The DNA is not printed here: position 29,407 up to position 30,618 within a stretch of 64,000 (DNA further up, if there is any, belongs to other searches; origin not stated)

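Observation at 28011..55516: About 26-kb accessory locus for an anionic secondary cell-wall glycopolymer, sitting where mycobacteria have the arabinogalactan LCP ligase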

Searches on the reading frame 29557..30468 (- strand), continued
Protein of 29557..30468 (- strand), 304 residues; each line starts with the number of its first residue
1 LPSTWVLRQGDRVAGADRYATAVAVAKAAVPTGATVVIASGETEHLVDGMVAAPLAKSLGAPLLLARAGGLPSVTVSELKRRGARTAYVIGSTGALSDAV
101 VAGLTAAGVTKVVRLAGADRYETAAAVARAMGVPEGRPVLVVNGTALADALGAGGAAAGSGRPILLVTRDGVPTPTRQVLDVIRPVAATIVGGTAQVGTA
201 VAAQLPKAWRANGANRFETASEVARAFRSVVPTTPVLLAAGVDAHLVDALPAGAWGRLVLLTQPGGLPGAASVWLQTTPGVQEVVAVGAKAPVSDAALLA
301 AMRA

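Call 88: find_encoding_contigs(protein=P0016, flank=10000, max_places=1)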
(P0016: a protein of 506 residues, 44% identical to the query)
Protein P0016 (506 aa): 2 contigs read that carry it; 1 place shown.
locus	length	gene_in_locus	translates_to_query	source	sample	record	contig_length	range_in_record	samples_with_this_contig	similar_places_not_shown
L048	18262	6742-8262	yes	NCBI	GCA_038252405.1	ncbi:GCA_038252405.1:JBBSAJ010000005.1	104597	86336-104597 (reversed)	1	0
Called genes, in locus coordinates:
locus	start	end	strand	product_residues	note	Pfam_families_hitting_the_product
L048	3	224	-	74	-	?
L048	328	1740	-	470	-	PF03816:LytR_cpsA_psr, PF13399:LytR_C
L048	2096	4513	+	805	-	PF27503:Rv3811_N, PF01510:Amidase_2, PF04122:CW_binding_2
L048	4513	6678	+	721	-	PF08486:SpoIID, PF04122:CW_binding_2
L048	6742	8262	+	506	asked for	PF26571:VldE, PF04122:CW_binding_2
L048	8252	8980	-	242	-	-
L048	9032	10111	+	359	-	PF00483:NTP_transferase, PF12804:NTP_transf_3, PF00132:Hexapep (faint), PF24894:Hexapep_GlmU (weak), PF25084:LbH_EIF2B, PF25087:GMPPB_C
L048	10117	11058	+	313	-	-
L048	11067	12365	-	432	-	PF01996:F420_ligase, PF00881:Nitroreductase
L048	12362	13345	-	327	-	PF01933:CofD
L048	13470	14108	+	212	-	-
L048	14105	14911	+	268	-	PF13489:Methyltransf_23 (faint), PF13649:Methyltransf_25, PF08241:Methyltransf_11, PF08242:Methyltransf_12 (weak)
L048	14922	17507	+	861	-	PF04055:Radical_SAM, PF19288:CofH_C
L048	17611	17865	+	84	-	PF02467:Whib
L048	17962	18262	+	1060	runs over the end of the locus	PF00535:Glycos_transf_2, PF13641:Glyco_tranf_2_3, PF13632:Glyco_trans_2_3 (weak)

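Call 89: find_encoding_contigs(protein=P0104, flank=10000, max_places=1)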
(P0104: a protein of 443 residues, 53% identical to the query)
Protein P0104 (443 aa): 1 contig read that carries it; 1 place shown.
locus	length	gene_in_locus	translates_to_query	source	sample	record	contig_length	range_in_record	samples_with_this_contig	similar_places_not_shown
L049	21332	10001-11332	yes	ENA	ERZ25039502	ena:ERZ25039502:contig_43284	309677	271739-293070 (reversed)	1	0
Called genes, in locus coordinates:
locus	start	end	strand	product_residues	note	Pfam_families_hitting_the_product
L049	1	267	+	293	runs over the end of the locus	PF06026:Rib_5-P_isom_A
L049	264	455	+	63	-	-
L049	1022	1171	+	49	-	-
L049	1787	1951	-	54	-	-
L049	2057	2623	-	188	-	PF02353:CMAS, PF13489:Methyltransf_23 (weak), PF08241:Methyltransf_11, PF08242:Methyltransf_12, PF13649:Methyltransf_25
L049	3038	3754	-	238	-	-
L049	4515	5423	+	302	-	PF01488:Shikimate_DH (weak), PF02558:ApbA (faint), PF02737:3HCDH_N (weak), PF02826:2-Hacid_dh_C, PF03446:NAD_binding_2, PF03807:F420_oxidored, PF14833:NAD_binding_11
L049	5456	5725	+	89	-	PF02583:Trns_repr_metal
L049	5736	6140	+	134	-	PF02566:OsmC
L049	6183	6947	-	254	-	PF01925:TauE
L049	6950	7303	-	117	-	PF00581:Rhodanese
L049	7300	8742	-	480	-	PF00753:Lactamase_B (weak), PF00581:Rhodanese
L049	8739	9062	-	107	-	PF00581:Rhodanese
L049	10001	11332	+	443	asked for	PF04122:CW_binding_2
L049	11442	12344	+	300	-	PF01471:PG_binding_1, PF03734:YkuD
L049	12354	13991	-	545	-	PF13555:AAA_29 (faint), PF00005:ABC_tran, PF02463:SMC_N (faint), PF13304:AAA_21 (faint), PF13401:AAA_22 (faint), PF00005:ABC_tran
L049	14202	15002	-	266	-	PF00781:DAGK_cat (weak), PF19279:YegS_C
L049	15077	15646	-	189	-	PF02913:FAD-oxidase_C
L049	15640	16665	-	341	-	PF01565:FAD_binding_4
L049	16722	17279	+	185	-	PF00440:TetR_N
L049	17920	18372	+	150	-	PF01266:DAO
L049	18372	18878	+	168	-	PF16901:DAO_C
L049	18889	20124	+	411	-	PF07690:MFS_1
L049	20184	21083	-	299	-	PF09995:MPAB_Lcp_cat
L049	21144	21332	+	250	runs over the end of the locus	PF00480:ROK (weak)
